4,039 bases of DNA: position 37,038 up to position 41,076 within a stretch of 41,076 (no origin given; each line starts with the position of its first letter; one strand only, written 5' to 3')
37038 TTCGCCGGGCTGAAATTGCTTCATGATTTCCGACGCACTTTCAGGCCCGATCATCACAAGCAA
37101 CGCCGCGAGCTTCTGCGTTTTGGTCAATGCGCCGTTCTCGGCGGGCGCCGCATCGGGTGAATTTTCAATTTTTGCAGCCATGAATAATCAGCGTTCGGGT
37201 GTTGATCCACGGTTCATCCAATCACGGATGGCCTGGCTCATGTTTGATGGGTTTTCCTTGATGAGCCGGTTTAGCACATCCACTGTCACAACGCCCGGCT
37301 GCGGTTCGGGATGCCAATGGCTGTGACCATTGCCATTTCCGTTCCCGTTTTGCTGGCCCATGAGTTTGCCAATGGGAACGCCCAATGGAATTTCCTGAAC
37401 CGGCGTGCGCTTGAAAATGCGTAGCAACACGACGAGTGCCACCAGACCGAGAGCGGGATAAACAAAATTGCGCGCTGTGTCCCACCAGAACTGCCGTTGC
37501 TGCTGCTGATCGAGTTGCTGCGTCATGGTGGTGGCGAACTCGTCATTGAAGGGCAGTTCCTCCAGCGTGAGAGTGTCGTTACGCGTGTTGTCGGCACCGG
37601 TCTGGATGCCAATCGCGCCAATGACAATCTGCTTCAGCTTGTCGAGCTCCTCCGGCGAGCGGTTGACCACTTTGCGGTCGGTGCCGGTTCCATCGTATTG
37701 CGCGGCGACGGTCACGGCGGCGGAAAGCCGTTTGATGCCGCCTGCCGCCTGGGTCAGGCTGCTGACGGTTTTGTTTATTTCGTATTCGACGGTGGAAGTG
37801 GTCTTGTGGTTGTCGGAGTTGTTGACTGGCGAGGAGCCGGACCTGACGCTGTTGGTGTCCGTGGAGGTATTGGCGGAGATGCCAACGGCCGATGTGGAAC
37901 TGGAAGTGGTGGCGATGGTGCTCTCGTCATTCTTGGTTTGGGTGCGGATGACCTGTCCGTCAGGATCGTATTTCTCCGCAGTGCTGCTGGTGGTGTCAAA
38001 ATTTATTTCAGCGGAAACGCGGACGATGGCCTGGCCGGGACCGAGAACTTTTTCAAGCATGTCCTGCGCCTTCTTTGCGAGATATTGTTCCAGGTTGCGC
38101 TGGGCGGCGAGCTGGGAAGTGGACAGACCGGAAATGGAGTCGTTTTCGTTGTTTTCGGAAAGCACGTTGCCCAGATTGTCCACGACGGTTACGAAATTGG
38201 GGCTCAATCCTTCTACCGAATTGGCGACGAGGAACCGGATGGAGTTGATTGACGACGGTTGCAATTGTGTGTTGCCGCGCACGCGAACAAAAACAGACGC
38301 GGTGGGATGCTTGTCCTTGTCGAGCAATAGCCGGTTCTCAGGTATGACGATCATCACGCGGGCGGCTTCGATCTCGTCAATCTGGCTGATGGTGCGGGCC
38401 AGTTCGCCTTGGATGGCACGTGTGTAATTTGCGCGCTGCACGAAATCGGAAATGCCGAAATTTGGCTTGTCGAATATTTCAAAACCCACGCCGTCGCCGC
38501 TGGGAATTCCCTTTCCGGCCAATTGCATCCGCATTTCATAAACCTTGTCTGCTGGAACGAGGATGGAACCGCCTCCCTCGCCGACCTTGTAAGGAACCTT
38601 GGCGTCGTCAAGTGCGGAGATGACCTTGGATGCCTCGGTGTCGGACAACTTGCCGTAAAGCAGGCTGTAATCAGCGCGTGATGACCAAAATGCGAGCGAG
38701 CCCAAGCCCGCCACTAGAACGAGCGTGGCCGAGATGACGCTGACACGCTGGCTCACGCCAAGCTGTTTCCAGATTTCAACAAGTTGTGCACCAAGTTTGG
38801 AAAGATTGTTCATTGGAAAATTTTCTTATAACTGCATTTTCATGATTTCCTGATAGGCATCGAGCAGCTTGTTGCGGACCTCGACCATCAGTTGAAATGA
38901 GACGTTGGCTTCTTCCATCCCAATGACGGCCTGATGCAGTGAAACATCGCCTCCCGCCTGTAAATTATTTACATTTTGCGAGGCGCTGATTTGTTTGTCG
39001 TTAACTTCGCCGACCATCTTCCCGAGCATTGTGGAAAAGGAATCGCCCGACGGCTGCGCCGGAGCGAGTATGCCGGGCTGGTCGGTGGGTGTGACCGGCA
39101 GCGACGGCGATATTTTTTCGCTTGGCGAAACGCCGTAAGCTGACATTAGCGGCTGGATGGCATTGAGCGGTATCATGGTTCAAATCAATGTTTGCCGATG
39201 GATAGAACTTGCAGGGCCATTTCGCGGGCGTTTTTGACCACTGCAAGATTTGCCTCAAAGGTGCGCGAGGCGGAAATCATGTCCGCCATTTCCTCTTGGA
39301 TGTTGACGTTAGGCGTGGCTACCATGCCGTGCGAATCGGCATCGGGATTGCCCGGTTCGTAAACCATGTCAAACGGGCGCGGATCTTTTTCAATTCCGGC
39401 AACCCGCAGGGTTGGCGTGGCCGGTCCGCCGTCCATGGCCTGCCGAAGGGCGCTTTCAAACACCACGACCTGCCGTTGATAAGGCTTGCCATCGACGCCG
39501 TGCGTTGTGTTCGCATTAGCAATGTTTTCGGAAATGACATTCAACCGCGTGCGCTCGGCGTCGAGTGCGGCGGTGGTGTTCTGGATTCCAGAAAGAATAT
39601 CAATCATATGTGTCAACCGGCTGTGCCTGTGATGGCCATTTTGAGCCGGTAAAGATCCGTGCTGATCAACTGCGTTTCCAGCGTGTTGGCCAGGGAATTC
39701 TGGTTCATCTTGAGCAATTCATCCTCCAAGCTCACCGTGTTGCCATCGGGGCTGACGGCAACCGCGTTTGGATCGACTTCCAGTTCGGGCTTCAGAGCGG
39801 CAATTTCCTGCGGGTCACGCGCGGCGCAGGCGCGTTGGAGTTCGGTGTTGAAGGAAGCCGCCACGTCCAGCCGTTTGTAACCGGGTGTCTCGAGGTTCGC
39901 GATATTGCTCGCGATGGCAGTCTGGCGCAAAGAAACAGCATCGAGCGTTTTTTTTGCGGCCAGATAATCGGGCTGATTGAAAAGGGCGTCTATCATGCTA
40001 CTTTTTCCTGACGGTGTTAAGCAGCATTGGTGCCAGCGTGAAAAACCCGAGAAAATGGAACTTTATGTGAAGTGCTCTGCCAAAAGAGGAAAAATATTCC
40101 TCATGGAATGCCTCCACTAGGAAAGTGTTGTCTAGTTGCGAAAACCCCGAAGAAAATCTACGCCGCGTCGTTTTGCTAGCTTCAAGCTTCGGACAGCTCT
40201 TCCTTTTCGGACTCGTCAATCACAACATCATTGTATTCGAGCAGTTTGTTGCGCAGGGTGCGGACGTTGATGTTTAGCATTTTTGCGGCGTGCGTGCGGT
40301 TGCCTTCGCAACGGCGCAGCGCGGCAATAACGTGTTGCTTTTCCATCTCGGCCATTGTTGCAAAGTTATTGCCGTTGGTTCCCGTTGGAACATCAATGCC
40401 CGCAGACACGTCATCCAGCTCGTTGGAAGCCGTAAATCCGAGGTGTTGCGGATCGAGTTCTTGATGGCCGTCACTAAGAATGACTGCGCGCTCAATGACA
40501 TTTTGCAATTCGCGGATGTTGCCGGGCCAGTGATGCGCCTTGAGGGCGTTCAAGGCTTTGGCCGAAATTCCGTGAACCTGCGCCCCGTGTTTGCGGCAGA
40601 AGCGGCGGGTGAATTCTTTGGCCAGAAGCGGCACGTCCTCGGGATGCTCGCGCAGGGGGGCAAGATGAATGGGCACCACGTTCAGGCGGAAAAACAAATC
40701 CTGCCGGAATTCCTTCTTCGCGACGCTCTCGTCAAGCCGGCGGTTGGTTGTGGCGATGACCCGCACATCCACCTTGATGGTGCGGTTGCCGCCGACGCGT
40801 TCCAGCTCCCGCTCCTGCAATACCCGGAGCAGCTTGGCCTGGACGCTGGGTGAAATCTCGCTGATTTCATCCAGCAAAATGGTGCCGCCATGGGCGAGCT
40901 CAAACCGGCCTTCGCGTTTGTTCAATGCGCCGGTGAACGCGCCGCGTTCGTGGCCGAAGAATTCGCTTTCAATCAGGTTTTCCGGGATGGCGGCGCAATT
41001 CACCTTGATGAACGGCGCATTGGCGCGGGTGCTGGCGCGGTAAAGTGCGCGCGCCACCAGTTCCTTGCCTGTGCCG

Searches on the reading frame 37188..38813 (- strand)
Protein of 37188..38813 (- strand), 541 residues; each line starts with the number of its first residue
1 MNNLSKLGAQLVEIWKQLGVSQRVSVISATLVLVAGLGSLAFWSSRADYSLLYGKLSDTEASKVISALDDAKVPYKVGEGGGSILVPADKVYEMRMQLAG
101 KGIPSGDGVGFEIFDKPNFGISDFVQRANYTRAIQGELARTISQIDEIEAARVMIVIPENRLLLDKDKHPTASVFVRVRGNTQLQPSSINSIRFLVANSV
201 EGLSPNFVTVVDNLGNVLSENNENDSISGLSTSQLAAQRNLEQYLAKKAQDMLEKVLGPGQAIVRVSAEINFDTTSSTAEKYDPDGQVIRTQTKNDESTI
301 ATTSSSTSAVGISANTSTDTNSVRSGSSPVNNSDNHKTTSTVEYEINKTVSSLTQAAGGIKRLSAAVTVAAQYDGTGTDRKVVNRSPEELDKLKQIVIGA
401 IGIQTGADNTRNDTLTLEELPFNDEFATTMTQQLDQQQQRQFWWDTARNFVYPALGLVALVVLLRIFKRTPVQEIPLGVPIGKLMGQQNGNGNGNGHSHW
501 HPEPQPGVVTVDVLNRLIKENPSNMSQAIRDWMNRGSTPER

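Call 13: search_protein_families(library=pfam, proteins=[window:37188-38813:-], max_evalue=0.001)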
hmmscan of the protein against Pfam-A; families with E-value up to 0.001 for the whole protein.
window:37188-38813:- (541 aa): 2 families
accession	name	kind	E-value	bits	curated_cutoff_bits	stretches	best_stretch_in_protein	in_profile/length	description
PF01514.23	YscJ_FliF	-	4.2e-63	212.9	24.4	1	45-219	2-178/179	Secretory protein of YscJ/FliF family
PF08345.17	YscJ_FliF_C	-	2.5e-30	106.3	23.8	1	253-422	1-147/147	Flagellar M-ring protein C-terminal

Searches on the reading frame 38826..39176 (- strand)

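Call 13: search_protein_families(library=pfam, proteins=[window:38826-39176:-], max_evalue=0.001)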
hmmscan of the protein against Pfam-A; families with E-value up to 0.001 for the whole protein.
window:38826-39176:- (116 aa): 1 family
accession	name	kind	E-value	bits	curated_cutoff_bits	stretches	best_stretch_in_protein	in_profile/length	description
PF02049.23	FliE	-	5.4e-27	94.2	22.4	1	40-116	13-89/89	Flagellar hook-basal body complex protein FliE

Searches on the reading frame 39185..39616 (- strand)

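Call 13: search_protein_families(library=pfam, proteins=[window:39185-39616:-], max_evalue=0.001)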
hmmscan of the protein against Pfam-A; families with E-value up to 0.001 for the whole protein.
window:39185-39616:- (143 aa): 2 families
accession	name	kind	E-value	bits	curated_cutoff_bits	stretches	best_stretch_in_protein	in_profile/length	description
PF06429.18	Flg_bbr_C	-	1.4e-12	47.3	23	1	97-139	3-45/46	Flagellar basal body rod FlgEFG protein C-terminal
PF00460.25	Flg_bb_rod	-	4.9e-07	30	20.7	1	13-38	3-28/31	Flagella basal body rod protein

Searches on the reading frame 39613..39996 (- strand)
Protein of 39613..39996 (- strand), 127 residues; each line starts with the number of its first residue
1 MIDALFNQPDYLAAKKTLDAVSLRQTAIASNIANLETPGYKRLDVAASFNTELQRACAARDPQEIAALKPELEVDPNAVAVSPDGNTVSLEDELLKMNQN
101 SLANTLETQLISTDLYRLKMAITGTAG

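Call 13: search_protein_families(library=pfam, proteins=[window:39613-39996:-], max_evalue=0.001)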
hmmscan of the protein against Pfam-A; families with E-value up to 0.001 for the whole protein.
window:39613-39996:- (127 aa): 1 family
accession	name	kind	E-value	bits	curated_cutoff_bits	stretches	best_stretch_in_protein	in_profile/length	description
PF00460.25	Flg_bb_rod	-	1.8e-06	28.3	20.7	1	17-41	7-31/31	Flagella basal body rod protein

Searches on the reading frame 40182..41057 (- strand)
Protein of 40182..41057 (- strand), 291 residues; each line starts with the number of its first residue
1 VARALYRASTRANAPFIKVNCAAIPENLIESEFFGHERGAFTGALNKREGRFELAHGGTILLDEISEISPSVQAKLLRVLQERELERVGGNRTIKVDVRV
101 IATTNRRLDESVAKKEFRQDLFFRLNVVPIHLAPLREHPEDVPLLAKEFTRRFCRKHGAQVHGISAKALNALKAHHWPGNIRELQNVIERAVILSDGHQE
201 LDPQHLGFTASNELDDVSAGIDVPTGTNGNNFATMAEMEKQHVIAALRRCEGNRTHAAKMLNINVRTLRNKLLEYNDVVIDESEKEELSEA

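Call 13: search_protein_families(library=pfam, proteins=[window:40182-41057:-], max_evalue=0.001)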
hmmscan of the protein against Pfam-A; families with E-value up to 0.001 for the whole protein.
window:40182-41057:- (291 aa): 7 families
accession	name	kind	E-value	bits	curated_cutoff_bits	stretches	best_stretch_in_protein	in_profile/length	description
PF00158.32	Sigma54_activat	-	2.6e-57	193.6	20.2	1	1-131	38-168/168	Sigma-54 interaction domain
PF25601.1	AAA_lid_14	-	5.1e-25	87.6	27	1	136-211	1-75/87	AAA+ ATPase lid domain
PF02954.25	HTH_8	-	1.6e-13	50.6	22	1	235-275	2-42/42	Bacterial regulatory protein, Fis family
PF14532.12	Sigma54_activ_2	-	1.2e-09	39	25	1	2-135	38-138/138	Sigma-54 interaction domain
PF07728.20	AAA_5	-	3.6e-08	34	22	1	48-118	62-136/139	AAA domain (dynein-related subfamily)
PF07724.20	AAA_2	-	0.00016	22.2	27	1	57-116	64-135/166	AAA domain (Cdc48 subfamily)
PF07726.17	AAA_3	-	0.00049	20.4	27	1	46-105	48-111/131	ATPase family associated with various cellular activities (AAA)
